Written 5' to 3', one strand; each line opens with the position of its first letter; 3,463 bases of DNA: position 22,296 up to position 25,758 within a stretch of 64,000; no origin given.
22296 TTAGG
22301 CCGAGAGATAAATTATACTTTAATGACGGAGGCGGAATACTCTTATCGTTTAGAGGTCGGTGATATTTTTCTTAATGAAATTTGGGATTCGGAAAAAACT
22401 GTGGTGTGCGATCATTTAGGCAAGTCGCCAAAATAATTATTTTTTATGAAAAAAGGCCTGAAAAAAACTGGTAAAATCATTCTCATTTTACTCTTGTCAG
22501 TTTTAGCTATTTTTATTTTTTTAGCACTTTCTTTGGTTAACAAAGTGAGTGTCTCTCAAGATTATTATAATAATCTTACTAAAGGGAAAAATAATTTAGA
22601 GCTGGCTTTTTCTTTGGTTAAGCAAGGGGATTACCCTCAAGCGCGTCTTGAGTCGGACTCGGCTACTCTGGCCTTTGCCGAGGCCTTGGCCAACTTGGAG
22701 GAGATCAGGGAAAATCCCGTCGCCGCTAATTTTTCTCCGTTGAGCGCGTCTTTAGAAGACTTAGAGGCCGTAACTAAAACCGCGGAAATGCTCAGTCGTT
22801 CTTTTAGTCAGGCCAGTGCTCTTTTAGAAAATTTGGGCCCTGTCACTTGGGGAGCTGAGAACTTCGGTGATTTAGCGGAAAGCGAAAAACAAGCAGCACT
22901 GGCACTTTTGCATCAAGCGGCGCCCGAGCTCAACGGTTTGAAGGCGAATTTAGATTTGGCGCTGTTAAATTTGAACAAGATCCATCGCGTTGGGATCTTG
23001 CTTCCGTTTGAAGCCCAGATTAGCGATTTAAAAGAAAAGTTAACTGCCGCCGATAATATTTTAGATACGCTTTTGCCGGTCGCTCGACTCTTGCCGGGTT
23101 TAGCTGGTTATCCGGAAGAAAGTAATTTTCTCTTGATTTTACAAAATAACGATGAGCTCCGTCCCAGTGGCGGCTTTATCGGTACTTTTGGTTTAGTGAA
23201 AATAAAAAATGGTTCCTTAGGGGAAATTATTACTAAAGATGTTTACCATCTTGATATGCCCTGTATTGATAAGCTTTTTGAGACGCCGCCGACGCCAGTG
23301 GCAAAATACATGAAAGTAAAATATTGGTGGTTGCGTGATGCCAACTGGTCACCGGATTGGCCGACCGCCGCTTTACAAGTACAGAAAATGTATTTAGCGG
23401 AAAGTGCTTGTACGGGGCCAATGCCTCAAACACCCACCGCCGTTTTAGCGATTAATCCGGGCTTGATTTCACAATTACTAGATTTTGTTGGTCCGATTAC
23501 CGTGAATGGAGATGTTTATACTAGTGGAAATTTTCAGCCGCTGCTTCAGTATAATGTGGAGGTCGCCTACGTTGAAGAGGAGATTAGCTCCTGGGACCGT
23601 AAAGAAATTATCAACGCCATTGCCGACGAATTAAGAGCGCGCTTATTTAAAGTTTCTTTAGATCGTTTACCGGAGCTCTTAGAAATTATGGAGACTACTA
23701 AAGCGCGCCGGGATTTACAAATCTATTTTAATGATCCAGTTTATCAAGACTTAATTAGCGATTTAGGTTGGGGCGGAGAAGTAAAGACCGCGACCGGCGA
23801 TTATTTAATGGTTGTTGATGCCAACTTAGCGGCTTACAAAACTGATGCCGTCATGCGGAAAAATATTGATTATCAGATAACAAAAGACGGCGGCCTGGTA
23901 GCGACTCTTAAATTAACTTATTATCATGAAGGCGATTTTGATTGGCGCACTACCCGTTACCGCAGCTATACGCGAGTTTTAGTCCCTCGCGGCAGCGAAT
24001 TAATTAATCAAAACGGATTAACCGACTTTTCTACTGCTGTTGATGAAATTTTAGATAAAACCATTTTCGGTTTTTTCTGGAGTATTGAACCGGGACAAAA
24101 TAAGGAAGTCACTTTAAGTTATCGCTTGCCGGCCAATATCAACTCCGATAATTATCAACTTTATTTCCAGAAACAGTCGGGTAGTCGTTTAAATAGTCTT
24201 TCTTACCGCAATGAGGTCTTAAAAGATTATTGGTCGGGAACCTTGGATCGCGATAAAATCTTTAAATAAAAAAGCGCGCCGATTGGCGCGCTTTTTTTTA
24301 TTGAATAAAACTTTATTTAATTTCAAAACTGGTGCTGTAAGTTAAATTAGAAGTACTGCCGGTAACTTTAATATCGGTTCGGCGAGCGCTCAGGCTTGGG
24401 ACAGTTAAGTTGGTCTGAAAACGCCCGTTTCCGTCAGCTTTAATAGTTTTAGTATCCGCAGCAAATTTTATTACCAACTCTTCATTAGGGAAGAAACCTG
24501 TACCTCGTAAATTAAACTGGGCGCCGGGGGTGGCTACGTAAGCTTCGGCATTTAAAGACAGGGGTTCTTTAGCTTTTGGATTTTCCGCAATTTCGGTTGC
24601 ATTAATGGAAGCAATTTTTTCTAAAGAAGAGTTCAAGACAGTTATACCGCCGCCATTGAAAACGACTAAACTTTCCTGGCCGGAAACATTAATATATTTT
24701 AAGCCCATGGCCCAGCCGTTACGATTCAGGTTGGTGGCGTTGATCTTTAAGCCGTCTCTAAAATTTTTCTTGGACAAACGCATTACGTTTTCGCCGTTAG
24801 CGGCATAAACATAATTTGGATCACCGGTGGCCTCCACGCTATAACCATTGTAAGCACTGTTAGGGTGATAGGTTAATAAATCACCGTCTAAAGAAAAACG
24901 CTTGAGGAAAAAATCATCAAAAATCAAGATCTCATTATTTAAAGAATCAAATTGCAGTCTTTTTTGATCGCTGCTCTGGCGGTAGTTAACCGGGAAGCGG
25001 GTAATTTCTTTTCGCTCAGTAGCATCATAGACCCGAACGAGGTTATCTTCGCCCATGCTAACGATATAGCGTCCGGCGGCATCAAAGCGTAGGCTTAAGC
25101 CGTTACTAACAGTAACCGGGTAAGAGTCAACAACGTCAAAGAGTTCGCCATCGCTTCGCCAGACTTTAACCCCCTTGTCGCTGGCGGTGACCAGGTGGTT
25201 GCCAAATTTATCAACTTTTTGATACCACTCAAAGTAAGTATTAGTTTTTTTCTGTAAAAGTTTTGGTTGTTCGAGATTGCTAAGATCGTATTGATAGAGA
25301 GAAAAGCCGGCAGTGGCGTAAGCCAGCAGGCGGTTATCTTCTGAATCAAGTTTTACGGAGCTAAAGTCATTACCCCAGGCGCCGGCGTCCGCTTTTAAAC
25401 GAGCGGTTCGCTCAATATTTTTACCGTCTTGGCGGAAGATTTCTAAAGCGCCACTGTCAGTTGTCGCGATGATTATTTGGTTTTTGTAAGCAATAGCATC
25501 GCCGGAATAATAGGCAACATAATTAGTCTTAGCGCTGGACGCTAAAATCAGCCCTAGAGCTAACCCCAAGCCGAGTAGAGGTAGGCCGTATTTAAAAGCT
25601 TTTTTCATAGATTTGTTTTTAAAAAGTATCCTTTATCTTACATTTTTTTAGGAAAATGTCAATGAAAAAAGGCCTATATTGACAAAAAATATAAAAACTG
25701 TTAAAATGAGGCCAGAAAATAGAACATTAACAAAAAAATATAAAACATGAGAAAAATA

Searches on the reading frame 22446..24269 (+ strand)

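Call 6: search_protein_families(library=pfam, proteins=[window:22446-24269:+], max_evalue=0.01)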
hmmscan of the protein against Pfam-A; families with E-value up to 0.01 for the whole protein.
window:22446-24269:+ (607 aa): 1 family
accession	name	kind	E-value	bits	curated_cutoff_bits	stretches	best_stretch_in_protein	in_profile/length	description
PF13196.11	DUF4012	-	1.7e-26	93.9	28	1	225-369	3-141/144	Protein of unknown function (DUF4012)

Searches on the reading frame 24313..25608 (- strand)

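Call 6: search_protein_families(library=pfam, proteins=[window:24313-25608:-], max_evalue=0.01)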
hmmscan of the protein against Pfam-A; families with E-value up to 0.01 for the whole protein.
window:24313-25608:- (431 aa): 6 families
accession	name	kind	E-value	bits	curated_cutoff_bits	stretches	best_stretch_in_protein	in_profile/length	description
PF25174.1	Beta-prop_THOC3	-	3e-06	26.9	305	1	104-203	112-207/272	THOC3 beta-propeller domain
PF00400.38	WD40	-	0.00019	22.3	27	0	134-150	21-38/39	WD domain, G-beta repeat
PF24814.1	WD40_Prp19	-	0.00029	20.4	320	1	87-208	14-132/281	Prp19 WD40 domain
PF24807.1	WD40_CDC20-Fz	-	0.00031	20.6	200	1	43-228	19-193/292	CDC20/Fizzy WD40 domain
PF25172.1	Beta-prop_WDR3_2nd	-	0.00054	19.7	140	1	140-198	234-290/293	WDR3 second beta-propeller domain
PF24817.1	WD40_WDHD1_1st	-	0.0043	16.7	109.9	0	169-207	130-168/291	WDHD1 first WD40 domain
